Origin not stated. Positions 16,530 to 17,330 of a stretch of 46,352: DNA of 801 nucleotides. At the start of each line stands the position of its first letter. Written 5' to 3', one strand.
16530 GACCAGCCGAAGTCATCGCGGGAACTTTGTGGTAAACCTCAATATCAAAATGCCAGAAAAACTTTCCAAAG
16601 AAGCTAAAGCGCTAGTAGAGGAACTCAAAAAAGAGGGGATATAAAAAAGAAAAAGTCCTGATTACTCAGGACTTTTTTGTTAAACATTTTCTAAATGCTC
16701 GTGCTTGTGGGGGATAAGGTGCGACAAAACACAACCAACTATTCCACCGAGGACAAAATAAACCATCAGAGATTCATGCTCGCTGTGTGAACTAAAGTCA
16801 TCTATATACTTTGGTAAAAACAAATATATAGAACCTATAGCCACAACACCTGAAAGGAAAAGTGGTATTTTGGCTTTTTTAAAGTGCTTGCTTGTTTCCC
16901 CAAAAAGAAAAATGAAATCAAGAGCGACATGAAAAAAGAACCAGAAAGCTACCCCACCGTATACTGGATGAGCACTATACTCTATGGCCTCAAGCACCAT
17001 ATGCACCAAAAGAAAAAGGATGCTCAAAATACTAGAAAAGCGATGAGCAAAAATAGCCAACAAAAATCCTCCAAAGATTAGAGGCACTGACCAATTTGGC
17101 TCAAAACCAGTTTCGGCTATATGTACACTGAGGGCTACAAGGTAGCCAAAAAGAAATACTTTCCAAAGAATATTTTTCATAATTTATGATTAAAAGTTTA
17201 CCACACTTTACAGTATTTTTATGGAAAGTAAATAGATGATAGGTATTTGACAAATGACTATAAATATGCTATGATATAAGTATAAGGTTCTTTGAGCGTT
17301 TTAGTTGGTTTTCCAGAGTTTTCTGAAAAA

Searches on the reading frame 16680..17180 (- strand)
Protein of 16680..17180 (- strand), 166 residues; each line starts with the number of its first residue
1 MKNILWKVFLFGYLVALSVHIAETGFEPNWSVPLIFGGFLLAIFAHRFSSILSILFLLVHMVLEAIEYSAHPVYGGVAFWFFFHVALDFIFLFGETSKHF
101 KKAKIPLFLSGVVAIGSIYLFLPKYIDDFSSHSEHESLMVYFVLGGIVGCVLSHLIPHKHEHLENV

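Call 12: search_protein_families(library=pfam, proteins=[window:16680-17180:-], max_evalue=1)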
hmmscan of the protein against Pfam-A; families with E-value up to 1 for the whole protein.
window:16680-17180:- (166 aa): 0 families

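Call 28: find_related_loci(query=window:16680-17180:-, collection=genome_contigs, flank=6000)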
Query window:16680-17180:- (166 aa) in genome_contigs; peptide patterns used: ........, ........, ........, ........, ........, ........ (x = any residue, [..] = any of these).
93 stretches matched a pattern; 1 encode a relative of the query (tblastn E <= 1e-3); 1 distinct loci.
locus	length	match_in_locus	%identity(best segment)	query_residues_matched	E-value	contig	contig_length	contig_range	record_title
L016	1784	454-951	98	1-166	3e-111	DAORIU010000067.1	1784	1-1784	MAG TPA_asm: Candidatus Paceibacterota bacterium isolate AMR_MDS_5569 NODE_21320_length_1784_cov_6.072296, whole genome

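Call 36: find_homologous_proteins(query=window:16680-17180:-, max_evalue=0.001)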
Query window:16680-17180:- (166 aa): 5 proteins with E <= 0.001 among 68 candidates.
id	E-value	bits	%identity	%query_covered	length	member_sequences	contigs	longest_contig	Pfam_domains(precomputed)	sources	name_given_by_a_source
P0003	4.5e-99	347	98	100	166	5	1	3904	-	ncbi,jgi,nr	ncbi:MAG TPA: hypothetical protein PLQ20_03165 [Candidatus Paceibacterota bacterium]|nr:hypothetical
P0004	5.6e-73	263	75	98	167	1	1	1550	-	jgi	jgi:arginine exporter protein ArgO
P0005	6.5e-73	262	75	98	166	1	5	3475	-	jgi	jgi:arginine exporter protein ArgO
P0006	5.2e-25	106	43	98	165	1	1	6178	-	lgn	-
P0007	6.1e-25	106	42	98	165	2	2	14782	-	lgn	-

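Call 37: find_encoding_contigs(protein=P0005, flank=6000, max_places=10)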
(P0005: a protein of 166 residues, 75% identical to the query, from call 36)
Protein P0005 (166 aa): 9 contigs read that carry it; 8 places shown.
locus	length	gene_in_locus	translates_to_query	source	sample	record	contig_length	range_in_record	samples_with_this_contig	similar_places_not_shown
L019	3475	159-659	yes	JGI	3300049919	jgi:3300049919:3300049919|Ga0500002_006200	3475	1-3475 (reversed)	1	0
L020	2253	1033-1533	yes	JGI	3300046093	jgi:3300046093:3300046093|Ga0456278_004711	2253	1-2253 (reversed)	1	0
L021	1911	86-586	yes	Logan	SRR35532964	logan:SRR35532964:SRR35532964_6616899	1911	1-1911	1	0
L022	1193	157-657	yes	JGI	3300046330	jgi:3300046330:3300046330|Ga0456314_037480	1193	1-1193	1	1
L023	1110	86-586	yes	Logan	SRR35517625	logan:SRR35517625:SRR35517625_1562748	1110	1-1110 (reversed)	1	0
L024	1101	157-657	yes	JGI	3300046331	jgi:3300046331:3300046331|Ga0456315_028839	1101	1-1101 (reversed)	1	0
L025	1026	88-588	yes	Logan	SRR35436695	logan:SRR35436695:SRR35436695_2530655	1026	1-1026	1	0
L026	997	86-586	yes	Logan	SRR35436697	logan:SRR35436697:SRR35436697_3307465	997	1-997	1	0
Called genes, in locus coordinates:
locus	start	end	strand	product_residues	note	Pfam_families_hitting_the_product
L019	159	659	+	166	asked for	-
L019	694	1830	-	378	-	PF00226:DnaJ, PF01556:DnaJ_C, PF00684:DnaJ_CXXCXGXG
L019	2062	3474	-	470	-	?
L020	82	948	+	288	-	PF13384:HTH_23 (faint), PF00665:rve, PF13683:rve_3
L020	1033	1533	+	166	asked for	-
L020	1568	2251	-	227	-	?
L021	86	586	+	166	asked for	-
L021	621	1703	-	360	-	PF00226:DnaJ, PF01556:DnaJ_C, PF00684:DnaJ_CXXCXGXG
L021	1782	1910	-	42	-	?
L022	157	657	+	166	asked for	-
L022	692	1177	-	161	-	PF01556:DnaJ_C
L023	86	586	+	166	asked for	-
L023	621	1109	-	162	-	?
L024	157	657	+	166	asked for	-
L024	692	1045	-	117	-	PF01556:DnaJ_C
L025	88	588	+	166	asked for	-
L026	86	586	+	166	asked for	-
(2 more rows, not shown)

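Call 38: find_encoding_contigs(protein=P0007, flank=6000, max_places=10)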
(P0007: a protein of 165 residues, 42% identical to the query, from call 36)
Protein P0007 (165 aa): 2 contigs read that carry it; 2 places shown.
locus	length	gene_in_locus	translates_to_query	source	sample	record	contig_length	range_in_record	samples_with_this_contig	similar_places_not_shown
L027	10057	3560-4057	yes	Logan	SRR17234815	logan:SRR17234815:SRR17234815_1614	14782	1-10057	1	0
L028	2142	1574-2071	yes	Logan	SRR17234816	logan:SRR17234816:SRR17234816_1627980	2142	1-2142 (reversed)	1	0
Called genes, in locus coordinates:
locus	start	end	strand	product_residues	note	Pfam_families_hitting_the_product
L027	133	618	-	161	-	-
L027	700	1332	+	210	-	PF00702:Hydrolase, PF06888:Put_Phosphatase (weak), PF12710:HAD, PF13419:HAD_2 (faint), PF08282:Hydrolase_3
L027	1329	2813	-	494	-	PF01336:tRNA_anti-codon, PF00152:tRNA-synt_2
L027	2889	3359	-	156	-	-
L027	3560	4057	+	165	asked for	-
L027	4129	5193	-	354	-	PF00226:DnaJ, PF01556:DnaJ_C, PF00684:DnaJ_CXXCXGXG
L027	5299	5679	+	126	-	PF01050:MannoseP_isomer, PF02311:AraC_binding (weak), PF07883:Cupin_2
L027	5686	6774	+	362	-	PF04041:Glyco_hydro_130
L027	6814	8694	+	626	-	PF04041:Glyco_hydro_130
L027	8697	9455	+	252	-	PF05116:S6PP (faint), PF08282:Hydrolase_3, PF03332:PMM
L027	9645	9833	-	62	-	-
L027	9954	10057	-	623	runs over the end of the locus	PF00012:HSP70, PF06723:MreB_Mbl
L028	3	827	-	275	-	?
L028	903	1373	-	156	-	-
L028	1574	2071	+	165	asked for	-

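Call 39: find_encoding_contigs(protein=P0006, flank=6000, max_places=10)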
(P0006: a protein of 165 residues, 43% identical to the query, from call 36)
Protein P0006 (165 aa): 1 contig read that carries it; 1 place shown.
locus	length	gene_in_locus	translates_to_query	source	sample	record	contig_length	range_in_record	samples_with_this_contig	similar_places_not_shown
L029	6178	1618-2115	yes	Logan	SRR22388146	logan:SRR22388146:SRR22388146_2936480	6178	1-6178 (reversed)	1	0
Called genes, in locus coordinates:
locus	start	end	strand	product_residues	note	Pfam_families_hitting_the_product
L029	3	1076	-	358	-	?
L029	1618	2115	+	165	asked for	-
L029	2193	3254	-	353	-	PF00226:DnaJ, PF01556:DnaJ_C, PF00684:DnaJ_CXXCXGXG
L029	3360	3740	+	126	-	PF01050:MannoseP_isomer, PF02311:AraC_binding (weak), PF07883:Cupin_2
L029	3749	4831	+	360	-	PF04041:Glyco_hydro_130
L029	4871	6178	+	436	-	?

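Call 40: find_encoding_contigs(protein=P0004, flank=6000, max_places=10)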
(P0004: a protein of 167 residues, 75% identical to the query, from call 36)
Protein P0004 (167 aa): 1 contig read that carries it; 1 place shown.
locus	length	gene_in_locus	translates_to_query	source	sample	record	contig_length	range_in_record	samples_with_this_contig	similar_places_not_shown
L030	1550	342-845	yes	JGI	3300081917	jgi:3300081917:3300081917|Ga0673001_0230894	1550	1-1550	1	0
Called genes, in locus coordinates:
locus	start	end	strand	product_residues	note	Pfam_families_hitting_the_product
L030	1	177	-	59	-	?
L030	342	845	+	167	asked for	-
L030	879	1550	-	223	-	?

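Call 68: search_protein_families(library=ncbifam, proteins=[window:16680-17180:-], max_evalue=1)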
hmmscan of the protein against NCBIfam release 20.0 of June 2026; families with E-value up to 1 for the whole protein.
window:16680-17180:- (166 aa): 1 family
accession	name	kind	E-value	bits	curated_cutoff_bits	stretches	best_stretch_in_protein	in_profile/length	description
NF004429.0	PRK05771.2-2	equivalog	0.018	13.8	799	1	5-71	523-590/608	V-type ATP synthase subunit I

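Call 69: search_protein_families(library=padloc, proteins=[window:16680-17180:-], max_evalue=1)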
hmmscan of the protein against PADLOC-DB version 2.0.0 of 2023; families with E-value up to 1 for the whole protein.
window:16680-17180:- (166 aa): 0 families

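Call 112: search_solved_structures(query=A5, max_evalue=10)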
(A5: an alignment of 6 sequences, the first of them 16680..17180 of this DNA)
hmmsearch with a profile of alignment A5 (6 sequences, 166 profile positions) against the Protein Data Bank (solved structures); distinct sequences matched with E-value up to 10: 0.

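Call 117: predict_structure(alignment_id=A5)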
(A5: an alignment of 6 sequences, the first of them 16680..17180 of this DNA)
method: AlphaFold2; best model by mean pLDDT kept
length: 166 residues; sequences in the alignment: 6
mean_pLDDT: 59.6   pTM: 0.50
mean pLDDT of the five models: 59.6, 54.6, 51.6, 50.8, 50.3
residues with pLDDT >= 90: 0; 70-90: 3; 50-70: 138; < 50: 25
segments of 3 or more residues with pLDDT < 50: 123-135, 157-166
pLDDT, mean of each block of 10 residues (from residue 1): 59 59 53 62 63 67 64 60 68 68 64 63 49 50 60 54 43
secondary structure, 60 per line:
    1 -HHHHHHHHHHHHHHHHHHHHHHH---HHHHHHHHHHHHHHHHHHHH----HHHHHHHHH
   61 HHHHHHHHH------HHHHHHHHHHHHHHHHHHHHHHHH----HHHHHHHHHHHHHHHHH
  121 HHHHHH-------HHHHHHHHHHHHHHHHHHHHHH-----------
elements in order: H2-24 H28-47 H52-69 H76-99 H104-126 H134-155
